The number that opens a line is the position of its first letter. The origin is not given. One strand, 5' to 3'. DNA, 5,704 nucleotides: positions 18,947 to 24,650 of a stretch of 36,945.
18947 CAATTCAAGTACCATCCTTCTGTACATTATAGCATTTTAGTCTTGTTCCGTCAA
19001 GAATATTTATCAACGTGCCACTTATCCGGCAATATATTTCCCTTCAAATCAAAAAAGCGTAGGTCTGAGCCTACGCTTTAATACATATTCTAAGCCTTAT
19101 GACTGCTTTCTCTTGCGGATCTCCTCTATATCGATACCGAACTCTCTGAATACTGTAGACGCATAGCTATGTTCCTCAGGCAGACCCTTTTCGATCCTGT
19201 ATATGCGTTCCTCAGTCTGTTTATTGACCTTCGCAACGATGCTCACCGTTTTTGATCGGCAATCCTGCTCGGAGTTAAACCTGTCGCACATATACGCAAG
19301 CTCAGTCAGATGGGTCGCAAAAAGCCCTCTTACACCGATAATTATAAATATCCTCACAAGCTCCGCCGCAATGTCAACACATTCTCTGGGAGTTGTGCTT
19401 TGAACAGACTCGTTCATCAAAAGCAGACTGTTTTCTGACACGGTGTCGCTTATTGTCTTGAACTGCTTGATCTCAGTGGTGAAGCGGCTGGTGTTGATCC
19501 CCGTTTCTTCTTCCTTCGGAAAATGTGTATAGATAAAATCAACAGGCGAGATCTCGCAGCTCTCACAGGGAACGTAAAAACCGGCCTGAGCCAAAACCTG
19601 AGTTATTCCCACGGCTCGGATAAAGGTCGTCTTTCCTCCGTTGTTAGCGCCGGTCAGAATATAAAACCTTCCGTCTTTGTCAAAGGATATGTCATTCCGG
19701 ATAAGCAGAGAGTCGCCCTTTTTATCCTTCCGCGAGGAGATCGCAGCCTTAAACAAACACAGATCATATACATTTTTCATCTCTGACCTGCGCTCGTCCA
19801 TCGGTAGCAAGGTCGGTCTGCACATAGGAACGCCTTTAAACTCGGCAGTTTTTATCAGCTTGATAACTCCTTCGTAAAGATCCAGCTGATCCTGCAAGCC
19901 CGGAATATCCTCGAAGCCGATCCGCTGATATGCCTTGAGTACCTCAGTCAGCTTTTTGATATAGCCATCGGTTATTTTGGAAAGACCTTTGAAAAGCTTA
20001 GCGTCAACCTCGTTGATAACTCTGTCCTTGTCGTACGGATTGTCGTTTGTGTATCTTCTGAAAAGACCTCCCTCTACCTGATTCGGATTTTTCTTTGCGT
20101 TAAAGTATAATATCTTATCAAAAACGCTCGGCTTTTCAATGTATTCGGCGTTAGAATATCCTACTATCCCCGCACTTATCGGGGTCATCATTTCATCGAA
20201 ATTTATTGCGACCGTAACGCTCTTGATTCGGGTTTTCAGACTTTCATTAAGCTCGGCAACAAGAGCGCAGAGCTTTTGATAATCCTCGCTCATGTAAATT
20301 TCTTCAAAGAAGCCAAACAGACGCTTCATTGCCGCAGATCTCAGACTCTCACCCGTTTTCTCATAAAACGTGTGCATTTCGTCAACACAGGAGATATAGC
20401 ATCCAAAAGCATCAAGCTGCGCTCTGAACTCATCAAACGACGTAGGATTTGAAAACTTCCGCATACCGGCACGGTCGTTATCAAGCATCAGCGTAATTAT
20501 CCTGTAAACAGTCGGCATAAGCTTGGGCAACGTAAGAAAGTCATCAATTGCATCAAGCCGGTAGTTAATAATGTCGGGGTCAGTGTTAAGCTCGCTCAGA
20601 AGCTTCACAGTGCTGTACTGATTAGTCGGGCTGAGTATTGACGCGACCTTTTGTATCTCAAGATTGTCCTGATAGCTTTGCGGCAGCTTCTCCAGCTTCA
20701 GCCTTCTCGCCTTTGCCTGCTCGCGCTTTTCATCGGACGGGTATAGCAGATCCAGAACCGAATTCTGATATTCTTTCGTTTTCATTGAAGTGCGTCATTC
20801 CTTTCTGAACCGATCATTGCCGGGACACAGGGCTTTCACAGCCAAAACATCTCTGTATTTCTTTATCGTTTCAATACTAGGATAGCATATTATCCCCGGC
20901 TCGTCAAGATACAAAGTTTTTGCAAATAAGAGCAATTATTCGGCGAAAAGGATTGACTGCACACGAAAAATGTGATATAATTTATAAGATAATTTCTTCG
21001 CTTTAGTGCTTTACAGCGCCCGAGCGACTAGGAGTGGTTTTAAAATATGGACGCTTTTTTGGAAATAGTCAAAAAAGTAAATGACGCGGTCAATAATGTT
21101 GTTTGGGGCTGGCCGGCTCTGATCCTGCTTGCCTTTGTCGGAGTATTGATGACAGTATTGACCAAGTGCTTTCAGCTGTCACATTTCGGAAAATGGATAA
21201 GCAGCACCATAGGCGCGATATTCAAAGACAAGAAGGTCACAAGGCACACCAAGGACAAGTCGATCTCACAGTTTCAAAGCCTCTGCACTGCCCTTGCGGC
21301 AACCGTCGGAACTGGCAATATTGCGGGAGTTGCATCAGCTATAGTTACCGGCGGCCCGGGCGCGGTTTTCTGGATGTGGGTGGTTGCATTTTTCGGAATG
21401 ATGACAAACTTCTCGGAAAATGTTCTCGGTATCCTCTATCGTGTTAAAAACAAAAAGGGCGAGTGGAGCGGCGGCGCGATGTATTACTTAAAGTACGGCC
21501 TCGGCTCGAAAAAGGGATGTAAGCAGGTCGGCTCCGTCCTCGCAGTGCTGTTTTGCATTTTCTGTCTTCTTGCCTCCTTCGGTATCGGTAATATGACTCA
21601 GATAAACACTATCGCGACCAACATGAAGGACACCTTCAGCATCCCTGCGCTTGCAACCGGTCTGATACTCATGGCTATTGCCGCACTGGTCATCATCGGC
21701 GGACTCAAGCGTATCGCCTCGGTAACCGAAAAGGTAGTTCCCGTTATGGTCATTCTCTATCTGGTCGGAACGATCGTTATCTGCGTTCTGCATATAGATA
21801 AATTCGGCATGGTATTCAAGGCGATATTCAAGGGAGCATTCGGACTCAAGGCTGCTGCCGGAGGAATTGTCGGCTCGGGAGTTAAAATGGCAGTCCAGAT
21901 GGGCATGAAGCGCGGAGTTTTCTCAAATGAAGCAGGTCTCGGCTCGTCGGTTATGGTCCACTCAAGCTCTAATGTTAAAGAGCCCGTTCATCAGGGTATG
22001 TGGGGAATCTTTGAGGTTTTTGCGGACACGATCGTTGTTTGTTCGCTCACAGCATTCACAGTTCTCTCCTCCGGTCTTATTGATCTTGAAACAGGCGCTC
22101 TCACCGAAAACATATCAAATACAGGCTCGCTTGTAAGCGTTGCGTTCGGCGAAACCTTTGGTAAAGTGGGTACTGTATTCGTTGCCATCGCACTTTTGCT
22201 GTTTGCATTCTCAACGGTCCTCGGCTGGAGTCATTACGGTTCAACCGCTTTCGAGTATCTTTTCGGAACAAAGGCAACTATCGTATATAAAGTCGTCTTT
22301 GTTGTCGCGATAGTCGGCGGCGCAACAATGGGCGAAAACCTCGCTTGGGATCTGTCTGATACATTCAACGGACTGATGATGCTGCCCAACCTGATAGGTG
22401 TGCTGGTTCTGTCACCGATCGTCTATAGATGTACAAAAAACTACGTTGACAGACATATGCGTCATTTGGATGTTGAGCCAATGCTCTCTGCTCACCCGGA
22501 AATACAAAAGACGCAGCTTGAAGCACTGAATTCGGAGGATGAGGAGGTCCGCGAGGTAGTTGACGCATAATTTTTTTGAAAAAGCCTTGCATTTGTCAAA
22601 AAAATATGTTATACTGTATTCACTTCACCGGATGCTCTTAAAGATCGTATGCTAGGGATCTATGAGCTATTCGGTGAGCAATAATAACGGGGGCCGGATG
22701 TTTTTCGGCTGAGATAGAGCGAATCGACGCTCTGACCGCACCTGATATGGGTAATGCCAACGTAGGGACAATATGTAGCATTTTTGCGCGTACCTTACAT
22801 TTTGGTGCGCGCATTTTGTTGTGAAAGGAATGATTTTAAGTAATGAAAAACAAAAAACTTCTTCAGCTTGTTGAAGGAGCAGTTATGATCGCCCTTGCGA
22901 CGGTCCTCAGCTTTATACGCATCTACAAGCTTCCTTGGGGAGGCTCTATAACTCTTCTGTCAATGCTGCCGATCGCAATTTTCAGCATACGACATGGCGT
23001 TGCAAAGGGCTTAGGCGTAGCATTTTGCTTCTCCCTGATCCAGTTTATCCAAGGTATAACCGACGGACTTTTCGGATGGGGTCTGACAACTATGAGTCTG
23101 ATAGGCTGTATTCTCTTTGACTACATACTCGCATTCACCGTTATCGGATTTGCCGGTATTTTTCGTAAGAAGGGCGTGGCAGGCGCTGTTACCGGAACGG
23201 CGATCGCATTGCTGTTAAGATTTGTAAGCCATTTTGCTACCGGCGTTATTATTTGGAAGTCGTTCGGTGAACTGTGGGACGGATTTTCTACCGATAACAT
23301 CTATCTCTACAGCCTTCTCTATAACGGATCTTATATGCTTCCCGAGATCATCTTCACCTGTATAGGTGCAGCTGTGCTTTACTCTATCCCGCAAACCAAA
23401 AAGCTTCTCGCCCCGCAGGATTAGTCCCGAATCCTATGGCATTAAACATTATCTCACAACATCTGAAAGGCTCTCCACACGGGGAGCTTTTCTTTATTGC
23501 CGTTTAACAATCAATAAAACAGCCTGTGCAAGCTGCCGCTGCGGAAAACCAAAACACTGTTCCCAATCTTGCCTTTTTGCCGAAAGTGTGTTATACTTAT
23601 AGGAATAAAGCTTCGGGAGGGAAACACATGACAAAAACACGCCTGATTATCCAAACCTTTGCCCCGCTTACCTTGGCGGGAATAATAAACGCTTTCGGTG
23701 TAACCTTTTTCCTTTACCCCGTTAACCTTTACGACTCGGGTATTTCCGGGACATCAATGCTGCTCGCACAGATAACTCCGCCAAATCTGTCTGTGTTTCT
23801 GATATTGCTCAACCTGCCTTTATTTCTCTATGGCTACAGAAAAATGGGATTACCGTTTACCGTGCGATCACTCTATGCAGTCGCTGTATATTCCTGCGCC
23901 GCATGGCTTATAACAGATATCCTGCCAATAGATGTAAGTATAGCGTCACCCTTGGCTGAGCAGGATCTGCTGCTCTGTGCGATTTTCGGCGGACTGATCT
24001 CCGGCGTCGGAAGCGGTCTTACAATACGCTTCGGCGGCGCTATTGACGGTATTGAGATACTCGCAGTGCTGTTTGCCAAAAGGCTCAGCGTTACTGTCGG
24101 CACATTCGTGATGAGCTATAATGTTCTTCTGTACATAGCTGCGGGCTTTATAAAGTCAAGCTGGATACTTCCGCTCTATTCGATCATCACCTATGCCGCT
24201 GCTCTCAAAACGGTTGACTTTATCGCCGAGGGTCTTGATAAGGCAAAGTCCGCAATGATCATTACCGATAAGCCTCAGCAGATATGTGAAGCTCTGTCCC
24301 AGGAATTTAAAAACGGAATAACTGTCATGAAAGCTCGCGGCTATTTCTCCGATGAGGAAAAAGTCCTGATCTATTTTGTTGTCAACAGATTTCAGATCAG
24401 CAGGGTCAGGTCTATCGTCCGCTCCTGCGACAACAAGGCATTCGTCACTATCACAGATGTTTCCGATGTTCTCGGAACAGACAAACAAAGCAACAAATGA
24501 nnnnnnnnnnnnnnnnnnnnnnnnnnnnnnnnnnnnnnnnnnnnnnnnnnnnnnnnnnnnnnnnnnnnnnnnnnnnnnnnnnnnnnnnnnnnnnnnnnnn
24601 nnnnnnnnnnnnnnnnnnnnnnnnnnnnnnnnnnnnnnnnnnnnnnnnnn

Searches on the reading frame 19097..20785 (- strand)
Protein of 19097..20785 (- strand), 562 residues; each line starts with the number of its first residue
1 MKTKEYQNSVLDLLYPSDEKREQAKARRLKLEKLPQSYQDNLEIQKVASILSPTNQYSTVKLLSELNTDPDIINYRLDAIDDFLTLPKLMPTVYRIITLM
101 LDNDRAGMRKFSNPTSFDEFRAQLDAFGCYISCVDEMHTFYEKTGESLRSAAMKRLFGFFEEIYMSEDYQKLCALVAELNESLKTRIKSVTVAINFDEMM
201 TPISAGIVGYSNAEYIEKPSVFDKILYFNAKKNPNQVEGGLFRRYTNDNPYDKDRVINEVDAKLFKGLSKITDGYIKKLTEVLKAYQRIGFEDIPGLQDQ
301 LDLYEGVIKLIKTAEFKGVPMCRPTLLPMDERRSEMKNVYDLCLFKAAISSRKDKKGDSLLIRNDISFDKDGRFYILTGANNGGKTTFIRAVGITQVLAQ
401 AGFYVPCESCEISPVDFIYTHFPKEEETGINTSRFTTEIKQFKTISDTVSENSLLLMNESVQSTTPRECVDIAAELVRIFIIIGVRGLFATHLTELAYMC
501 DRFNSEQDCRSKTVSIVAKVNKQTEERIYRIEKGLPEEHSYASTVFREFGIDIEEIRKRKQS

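Call 6: search_protein_families(library=pfam, proteins=[window:19097-20785:-], max_evalue=0.01)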
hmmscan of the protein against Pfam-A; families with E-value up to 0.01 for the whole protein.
window:19097-20785:- (562 aa): 2 families
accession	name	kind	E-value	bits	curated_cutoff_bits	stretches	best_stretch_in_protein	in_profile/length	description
PF00488.27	MutS_V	-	8.1e-26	91.6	30.2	1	376-542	2-163/188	MutS domain V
PF13304.12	AAA_21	-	0.0036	17.9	27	0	374-423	1-50/304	AAA domain, putative AbiEii toxin, Type IV TA system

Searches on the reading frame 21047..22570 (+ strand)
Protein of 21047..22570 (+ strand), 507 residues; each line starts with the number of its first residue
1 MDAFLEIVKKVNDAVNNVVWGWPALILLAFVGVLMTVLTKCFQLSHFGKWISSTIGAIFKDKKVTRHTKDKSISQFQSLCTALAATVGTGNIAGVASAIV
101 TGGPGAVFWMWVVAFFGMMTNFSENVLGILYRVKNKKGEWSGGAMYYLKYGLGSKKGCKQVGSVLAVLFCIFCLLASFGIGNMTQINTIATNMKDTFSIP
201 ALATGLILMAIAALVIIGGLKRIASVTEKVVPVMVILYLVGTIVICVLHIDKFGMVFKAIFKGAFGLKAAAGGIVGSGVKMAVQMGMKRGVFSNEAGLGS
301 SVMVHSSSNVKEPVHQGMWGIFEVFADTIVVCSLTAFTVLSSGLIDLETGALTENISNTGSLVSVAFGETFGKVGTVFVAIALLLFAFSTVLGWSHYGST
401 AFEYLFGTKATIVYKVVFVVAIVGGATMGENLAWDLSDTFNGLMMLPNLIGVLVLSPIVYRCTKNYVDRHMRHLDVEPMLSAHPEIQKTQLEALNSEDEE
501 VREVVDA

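Call 6: search_protein_families(library=pfam, proteins=[window:21047-22570:+], max_evalue=0.01)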
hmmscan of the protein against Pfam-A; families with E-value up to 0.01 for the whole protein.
window:21047-22570:+ (507 aa): 1 family
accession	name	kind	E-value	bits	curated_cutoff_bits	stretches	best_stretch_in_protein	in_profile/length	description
PF01235.23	Na_Ala_symp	-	1.1e-137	460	24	1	66-471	6-384/392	Sodium:alanine symporter family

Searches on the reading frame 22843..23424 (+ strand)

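Call 6: search_protein_families(library=pfam, proteins=[window:22843-23424:+], max_evalue=0.01)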
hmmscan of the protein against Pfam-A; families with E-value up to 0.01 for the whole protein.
window:22843-23424:+ (193 aa): 2 families
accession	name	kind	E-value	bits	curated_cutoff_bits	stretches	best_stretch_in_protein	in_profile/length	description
PF09515.15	Thia_YuaJ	-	4.4e-30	105.5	25.8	1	9-181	1-170/177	Thiamine transporter protein (Thia_YuaJ)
PF12822.12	ECF_trnsprt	-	0.0022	18.5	30.7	1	8-179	2-161/169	ECF transporter, substrate-specific component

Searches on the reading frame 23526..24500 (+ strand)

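Call 6: search_protein_families(library=pfam, proteins=[window:23526-24500:+], max_evalue=0.01)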
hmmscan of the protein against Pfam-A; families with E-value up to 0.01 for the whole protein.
window:23526-24500:+ (324 aa): 2 families
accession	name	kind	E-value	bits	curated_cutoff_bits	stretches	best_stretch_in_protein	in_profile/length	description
PF02588.21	YitT_membrane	-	3.7e-51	173.9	24.3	1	48-257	5-204/205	Uncharacterised 5xTM membrane BCR, YitT family COG1284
PF10035.14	DUF2179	-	1.9e-18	66.4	22.8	1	264-317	2-55/55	Uncharacterized protein conserved in bacteria (DUF2179)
